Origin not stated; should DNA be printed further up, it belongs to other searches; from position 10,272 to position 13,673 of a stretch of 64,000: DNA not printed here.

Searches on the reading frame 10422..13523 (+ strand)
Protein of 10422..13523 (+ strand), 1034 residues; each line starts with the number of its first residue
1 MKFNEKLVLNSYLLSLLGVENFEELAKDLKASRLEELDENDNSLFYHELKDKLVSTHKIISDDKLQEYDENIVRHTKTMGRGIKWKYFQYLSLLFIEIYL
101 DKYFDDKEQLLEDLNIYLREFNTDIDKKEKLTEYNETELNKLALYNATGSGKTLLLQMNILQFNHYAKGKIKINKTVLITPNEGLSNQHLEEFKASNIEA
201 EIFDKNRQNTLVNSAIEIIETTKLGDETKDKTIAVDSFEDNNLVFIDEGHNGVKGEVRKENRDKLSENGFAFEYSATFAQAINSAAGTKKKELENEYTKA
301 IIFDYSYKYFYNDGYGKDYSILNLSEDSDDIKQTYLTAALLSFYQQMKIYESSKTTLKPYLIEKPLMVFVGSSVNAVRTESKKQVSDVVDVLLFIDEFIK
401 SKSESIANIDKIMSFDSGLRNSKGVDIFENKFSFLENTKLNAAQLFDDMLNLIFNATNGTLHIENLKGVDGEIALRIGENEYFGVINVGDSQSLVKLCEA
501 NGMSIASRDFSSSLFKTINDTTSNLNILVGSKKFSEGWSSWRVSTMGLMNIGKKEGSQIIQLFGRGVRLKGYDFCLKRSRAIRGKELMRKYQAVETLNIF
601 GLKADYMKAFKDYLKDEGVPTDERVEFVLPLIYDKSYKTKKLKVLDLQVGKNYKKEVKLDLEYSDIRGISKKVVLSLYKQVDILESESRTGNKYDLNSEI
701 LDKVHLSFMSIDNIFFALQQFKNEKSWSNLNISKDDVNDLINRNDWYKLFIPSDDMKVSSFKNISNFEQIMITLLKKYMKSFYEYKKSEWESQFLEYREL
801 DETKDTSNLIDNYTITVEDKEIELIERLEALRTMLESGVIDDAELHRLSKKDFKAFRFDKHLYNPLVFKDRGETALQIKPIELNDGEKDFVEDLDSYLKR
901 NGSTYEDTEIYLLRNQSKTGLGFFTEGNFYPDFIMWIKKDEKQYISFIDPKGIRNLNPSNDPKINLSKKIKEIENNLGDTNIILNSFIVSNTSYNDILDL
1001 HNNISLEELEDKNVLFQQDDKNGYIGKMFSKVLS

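Call 17: search_protein_families(library=pfam, proteins=[window:10422-13523:+], max_evalue=0.001)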
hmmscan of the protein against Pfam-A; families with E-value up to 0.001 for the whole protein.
window:10422-13523:+ (1034 aa): 3 families
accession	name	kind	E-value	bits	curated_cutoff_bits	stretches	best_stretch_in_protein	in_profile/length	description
PF04851.21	ResIII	-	2.5e-07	31.2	22.5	1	136-278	20-162/164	Type III restriction enzyme, res subunit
PF00270.35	DEAD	-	1.4e-06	28.6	26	1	144-255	19-132/167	DEAD/DEAH box helicase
PF18766.7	SWI2_SNF2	-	2.4e-05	24.5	26.7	1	144-267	23-145/221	SWI2/SNF2 ATPase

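Call 77: search_protein_families(library=padloc, proteins=[window:10422-13523:+], max_evalue=0.00001)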
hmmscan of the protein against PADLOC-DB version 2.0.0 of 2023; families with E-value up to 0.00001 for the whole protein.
window:10422-13523:+ (1034 aa): 1 family
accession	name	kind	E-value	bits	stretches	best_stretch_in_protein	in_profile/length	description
PDLC03654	REase_III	-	3.8e-203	675.3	2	295-1030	376-1125/1154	Type III restriction enzyme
